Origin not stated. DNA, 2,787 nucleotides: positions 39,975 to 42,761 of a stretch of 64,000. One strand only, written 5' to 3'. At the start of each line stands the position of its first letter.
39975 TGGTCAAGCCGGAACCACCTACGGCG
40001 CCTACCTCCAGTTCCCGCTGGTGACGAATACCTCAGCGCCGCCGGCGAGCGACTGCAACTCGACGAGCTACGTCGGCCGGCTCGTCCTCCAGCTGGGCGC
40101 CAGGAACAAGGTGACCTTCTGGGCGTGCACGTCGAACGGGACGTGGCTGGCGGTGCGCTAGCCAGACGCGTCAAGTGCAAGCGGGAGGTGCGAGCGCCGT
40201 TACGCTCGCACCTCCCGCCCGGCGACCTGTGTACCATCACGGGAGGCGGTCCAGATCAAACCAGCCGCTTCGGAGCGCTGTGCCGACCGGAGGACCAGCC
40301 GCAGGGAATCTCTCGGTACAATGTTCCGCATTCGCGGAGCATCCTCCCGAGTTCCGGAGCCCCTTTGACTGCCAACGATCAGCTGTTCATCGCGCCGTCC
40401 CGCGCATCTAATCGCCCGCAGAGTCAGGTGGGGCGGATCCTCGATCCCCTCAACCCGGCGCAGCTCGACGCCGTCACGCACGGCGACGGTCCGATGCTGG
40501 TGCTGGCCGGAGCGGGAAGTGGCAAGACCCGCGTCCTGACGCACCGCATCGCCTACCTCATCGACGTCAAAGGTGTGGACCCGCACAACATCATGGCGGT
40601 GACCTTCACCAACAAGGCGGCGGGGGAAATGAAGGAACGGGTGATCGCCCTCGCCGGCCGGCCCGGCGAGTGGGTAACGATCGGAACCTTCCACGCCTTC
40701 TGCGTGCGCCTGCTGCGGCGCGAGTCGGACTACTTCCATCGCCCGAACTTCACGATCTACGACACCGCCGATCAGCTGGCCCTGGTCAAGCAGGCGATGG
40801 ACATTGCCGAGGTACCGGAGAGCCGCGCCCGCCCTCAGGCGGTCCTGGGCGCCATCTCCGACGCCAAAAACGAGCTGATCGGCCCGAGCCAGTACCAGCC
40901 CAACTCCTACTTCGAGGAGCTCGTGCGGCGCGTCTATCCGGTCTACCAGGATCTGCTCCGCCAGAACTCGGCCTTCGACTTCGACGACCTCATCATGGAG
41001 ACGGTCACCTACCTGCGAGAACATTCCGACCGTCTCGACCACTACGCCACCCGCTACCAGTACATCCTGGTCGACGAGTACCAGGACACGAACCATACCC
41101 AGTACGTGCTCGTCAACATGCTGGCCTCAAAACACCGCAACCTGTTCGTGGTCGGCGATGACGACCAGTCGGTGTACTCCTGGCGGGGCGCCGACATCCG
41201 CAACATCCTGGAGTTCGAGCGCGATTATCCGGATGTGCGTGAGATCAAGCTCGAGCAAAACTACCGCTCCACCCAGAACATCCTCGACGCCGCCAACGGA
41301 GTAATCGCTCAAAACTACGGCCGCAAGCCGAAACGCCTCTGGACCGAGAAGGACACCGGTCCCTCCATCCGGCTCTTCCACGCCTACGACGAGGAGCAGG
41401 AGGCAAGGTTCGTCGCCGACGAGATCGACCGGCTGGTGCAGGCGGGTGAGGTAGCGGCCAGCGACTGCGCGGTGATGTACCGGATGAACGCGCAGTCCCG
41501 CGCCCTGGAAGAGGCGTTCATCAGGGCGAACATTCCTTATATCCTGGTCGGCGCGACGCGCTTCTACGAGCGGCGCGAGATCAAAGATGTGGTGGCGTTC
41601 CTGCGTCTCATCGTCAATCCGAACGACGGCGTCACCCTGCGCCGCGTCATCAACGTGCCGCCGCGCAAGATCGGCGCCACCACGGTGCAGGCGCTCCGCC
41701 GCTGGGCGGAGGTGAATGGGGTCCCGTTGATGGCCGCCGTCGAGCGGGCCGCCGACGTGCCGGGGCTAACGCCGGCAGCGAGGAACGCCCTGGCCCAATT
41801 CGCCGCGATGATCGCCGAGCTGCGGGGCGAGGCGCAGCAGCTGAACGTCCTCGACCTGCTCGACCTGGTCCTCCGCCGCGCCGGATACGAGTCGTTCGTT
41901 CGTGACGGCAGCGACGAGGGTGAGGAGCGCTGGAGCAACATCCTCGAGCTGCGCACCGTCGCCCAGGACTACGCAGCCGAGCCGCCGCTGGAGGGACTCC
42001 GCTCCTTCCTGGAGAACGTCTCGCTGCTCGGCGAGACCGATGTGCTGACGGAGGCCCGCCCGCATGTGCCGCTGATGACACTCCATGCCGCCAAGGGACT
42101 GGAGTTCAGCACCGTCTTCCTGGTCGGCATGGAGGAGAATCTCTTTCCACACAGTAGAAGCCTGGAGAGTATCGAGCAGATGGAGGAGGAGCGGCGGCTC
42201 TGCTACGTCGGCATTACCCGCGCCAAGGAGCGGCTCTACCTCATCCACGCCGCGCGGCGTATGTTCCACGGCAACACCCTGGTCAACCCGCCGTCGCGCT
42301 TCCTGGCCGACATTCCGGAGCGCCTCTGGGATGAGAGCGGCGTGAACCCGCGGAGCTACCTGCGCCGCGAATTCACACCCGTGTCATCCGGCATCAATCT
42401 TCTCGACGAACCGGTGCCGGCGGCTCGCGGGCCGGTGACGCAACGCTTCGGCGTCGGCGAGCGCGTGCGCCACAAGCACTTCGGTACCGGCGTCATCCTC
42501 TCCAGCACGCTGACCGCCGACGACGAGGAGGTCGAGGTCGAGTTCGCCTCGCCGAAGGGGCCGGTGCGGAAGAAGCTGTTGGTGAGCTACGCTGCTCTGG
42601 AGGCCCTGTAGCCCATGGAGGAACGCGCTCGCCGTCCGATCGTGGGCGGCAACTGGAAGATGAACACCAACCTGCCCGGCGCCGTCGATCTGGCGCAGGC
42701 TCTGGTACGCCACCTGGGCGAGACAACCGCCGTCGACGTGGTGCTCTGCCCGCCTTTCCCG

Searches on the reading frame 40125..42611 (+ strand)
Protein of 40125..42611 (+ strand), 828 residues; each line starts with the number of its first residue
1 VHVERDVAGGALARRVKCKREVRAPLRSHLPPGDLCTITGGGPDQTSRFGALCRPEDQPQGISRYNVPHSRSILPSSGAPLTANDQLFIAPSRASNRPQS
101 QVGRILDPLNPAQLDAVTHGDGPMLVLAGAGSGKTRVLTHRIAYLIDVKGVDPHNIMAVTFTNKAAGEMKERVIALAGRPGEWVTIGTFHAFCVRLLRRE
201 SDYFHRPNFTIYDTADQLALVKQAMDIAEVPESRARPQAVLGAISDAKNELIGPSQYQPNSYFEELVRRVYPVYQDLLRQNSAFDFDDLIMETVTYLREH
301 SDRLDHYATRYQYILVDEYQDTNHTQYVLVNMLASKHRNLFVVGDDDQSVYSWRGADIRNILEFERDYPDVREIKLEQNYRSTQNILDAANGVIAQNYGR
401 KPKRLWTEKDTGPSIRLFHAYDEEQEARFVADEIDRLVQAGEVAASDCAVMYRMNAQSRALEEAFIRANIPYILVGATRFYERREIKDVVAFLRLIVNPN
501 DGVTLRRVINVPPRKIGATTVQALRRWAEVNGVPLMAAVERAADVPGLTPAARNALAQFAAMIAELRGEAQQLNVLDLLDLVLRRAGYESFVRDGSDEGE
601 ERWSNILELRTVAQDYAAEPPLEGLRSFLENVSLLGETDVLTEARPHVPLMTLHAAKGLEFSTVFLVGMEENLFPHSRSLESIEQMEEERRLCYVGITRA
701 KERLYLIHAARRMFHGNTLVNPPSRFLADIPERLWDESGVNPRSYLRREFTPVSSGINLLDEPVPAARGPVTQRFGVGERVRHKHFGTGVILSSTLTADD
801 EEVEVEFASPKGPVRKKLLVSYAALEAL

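Call 19: search_protein_families(library=pfam, proteins=[window:40125-42611:+], max_evalue=0.001)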
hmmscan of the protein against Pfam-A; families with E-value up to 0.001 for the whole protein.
window:40125-42611:+ (828 aa): 7 families
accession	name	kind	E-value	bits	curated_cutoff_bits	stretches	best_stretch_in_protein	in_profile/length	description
PF00580.27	UvrD-helicase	-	3e-91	306.3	23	1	109-369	1-271/271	UvrD/REP helicase N-terminal domain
PF13361.12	UvrD_C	-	3.6e-77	260.6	25.6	2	374-526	1-152/350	UvrD-like helicase C-terminal domain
PF13245.12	AAA_19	-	5.4e-25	88.6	25.1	1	116-352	4-132/134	AAA domain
PF13538.12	UvrD_C_2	-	1.4e-09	38.1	27.4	1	650-707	4-52/52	UvrD-like helicase C-terminal domain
PF01443.25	Viral_helicase1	-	2.9e-07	31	21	0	647-707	178-227/228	Viral superfamily 1 RNA helicase core domain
PF21196.3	PcrA_UvrD_tudor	-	2.4e-06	27.7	23.9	1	777-823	1-44/48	PcrA/UvrD tudor domain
PF13604.12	AAA_30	-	6.5e-06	26.5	27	0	109-172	2-65/191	AAA domain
